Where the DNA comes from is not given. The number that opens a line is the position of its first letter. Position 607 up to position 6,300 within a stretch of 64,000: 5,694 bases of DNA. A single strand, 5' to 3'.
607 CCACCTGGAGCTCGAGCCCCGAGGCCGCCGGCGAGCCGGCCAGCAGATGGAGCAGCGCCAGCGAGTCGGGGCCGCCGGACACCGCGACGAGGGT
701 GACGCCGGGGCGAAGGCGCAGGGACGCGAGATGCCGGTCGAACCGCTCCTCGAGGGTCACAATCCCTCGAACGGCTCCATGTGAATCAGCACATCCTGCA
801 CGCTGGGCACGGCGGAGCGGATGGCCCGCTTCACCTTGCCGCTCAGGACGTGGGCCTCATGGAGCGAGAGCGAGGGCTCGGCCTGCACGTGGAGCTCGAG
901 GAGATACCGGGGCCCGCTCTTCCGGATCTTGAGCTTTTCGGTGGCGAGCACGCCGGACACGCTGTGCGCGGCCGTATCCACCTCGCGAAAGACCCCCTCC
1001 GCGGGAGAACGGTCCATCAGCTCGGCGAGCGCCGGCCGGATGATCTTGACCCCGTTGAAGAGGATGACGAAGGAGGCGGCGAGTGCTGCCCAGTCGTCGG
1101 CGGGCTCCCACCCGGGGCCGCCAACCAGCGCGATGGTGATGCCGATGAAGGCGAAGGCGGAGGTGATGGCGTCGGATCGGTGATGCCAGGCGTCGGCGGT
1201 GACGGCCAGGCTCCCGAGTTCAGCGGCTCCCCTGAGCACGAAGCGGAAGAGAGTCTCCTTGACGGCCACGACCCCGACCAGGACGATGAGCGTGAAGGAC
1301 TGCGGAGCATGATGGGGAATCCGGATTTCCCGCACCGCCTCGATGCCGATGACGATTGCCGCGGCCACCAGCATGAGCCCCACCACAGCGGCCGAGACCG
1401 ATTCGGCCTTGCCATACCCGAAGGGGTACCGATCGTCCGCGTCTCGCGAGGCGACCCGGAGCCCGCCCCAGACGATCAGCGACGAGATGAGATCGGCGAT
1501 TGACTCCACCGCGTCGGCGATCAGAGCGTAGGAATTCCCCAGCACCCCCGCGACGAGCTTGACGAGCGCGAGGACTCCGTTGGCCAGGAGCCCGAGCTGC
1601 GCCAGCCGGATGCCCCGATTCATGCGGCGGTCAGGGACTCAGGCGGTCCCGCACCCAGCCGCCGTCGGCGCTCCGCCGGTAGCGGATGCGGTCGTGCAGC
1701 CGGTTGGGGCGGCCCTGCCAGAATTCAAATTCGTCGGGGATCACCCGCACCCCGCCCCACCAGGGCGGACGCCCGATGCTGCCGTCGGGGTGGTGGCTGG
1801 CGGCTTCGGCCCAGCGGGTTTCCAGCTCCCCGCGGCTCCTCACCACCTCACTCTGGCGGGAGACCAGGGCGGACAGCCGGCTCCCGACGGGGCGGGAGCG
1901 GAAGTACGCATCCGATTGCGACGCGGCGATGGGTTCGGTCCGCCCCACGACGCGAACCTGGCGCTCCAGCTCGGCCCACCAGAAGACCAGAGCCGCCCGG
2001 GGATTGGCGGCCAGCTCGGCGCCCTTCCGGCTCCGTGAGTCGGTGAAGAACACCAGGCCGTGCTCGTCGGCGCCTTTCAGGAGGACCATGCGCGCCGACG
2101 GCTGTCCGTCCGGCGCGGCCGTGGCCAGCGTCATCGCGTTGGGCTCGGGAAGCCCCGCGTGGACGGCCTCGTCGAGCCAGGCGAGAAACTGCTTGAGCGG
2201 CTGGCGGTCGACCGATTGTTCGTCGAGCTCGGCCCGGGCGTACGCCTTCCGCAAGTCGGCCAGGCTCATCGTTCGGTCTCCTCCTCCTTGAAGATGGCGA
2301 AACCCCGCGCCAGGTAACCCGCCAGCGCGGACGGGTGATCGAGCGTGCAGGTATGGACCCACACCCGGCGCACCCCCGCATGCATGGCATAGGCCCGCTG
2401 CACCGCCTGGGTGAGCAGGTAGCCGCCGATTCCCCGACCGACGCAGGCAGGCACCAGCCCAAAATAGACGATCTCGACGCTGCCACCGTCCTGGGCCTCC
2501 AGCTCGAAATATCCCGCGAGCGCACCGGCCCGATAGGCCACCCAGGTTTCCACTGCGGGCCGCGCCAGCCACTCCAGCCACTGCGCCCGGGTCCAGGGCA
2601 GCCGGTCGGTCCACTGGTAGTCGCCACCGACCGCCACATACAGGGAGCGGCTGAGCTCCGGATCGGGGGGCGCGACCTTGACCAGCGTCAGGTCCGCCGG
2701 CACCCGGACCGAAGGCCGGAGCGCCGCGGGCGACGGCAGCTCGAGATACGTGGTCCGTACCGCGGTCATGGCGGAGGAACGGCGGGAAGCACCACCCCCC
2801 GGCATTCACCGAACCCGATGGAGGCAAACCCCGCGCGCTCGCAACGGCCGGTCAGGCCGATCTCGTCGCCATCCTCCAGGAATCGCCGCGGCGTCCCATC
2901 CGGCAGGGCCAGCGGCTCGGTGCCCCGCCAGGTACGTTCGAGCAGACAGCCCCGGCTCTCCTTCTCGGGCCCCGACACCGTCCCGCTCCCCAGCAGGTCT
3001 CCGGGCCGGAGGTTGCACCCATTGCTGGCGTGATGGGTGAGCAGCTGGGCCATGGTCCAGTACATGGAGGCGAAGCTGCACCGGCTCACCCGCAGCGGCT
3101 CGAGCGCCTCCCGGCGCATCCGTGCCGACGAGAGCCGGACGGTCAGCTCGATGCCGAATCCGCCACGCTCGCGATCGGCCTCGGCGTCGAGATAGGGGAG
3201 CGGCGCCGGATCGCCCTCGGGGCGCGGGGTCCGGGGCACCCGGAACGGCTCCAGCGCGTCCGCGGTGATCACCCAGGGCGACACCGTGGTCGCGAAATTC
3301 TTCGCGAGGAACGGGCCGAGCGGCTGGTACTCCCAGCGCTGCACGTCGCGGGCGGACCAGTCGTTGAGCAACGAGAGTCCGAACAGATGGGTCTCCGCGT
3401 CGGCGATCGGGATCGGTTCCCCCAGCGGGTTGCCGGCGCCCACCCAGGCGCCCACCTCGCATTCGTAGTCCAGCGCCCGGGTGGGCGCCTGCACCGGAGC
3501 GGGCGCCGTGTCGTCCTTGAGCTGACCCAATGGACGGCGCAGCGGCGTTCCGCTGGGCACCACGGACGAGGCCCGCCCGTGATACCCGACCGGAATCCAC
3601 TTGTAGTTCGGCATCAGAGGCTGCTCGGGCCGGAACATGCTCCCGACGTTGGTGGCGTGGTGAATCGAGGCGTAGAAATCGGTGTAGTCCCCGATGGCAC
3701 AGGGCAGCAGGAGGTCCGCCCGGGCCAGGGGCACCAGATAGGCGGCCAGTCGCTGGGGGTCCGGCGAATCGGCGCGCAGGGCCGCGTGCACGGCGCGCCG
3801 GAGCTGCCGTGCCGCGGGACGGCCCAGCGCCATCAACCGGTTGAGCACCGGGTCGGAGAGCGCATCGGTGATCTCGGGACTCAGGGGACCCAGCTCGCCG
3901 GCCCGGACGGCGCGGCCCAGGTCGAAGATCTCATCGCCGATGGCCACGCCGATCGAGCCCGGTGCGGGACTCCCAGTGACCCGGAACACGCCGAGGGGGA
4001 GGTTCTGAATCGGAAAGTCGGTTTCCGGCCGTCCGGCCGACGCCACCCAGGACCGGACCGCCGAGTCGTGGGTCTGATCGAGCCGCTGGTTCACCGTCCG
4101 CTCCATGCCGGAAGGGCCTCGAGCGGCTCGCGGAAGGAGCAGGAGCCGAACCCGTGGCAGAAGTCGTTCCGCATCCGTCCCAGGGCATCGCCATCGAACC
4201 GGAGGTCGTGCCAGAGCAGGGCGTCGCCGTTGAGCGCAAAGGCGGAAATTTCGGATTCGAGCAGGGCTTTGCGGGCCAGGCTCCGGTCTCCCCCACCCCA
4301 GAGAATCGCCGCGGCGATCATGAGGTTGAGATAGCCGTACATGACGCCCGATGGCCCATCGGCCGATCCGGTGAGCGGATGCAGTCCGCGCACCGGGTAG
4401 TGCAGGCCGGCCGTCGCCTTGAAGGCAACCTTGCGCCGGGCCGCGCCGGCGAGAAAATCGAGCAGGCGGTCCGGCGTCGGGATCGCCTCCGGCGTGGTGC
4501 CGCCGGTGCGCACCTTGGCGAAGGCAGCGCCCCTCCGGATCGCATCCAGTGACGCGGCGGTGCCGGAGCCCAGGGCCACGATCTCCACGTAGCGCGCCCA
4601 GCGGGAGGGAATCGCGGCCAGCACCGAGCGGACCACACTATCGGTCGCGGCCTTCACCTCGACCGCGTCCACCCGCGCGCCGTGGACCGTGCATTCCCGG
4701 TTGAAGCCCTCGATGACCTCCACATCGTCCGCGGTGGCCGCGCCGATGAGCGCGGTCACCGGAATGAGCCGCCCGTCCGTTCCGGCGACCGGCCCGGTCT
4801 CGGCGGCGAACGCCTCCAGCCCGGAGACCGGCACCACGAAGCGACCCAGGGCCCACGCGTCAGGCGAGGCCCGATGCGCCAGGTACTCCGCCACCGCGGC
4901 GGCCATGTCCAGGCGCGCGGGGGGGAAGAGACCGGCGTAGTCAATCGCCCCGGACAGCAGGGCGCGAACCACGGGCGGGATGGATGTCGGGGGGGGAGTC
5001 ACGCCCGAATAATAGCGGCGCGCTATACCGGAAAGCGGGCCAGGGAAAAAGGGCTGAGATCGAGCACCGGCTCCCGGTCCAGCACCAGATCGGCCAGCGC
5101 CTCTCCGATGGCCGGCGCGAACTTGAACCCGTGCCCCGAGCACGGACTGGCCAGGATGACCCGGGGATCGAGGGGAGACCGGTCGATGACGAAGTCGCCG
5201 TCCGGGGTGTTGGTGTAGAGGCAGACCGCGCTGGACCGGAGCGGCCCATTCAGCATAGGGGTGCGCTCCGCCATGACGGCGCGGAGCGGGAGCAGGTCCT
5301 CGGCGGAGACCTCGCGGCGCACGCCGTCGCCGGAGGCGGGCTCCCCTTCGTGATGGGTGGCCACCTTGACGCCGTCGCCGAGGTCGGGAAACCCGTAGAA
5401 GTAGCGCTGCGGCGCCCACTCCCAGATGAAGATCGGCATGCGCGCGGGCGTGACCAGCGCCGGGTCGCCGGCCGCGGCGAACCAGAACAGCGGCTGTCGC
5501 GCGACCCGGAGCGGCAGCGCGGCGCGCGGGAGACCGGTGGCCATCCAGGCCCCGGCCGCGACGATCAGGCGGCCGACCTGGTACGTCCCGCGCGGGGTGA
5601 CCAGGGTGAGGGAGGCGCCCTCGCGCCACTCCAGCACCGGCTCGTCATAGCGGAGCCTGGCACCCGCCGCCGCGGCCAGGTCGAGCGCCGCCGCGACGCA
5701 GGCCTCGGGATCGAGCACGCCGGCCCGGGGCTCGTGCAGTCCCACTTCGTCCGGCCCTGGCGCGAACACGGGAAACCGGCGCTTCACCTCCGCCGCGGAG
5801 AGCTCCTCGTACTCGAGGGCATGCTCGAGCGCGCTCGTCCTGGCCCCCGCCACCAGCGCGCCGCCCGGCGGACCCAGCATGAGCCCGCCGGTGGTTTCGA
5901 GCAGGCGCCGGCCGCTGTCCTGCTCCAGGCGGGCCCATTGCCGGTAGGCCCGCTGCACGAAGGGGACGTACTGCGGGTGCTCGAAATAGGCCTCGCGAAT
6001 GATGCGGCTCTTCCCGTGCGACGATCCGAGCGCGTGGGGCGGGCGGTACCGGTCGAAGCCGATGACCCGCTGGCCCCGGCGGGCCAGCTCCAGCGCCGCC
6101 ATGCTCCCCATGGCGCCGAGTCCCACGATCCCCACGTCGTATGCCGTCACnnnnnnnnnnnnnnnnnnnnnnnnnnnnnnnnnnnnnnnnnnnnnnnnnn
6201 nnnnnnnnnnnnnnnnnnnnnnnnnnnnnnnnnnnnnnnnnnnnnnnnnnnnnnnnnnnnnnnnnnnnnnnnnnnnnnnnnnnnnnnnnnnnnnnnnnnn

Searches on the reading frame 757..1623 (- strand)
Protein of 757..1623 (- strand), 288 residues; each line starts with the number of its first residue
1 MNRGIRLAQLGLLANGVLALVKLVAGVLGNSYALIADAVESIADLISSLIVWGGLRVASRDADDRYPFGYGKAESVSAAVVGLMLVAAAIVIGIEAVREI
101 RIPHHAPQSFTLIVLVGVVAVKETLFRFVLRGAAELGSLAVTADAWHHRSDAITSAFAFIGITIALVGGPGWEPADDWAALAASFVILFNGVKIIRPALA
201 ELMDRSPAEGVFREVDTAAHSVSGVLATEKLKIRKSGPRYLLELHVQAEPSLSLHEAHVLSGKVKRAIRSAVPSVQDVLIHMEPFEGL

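Call 63: search_protein_families(library=pfam, proteins=[window:757-1623:-], max_evalue=0.0001)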
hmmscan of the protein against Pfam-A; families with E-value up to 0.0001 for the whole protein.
window:757-1623:- (288 aa): 2 families
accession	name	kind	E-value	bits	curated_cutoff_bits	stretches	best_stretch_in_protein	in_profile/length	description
PF01545.26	Cation_efflux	-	6e-45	153.9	26.6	1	10-203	3-198/198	Cation efflux family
PF16916.11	ZT_dimer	-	1.5e-18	67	26.7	1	211-285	5-78/78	Dimerisation domain of Zinc Transporter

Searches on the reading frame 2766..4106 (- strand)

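Call 85: search_protein_families(library=pfam, proteins=[window:2766-4106:-], max_evalue=0.001)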
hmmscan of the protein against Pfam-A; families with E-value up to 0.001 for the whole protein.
window:2766-4106:- (446 aa): 2 families
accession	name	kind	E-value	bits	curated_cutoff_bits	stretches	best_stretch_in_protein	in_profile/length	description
PF01557.24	FAA_hydrolase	-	6.3e-37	127.8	23.9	1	142-437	4-211/214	Fumarylacetoacetate (FAA) hydrolase C-terminal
PF09298.16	FAA_hydrolase_N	-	4.1e-18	65.9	25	1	34-135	1-105/105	Fumarylacetoacetase N-terminal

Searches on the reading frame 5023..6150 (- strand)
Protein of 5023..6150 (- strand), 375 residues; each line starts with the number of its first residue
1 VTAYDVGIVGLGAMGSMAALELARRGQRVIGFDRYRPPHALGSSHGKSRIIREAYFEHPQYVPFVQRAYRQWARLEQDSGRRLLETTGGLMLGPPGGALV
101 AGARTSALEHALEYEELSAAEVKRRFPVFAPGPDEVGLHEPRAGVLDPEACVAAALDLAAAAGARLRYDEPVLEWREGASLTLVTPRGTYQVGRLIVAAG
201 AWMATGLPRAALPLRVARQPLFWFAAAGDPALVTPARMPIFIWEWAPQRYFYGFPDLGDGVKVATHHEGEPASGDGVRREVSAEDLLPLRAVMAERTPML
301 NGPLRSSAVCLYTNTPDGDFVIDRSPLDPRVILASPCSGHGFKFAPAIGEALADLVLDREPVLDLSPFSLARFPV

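Call 63: search_protein_families(library=pfam, proteins=[window:5023-6150:-], max_evalue=0.0001)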
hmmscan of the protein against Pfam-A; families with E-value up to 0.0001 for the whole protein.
window:5023-6150:- (375 aa): 1 family
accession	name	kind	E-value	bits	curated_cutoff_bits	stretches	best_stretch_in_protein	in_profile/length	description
PF01266.30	DAO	-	4e-51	175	27.9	1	5-355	1-353/353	FAD dependent oxidoreductase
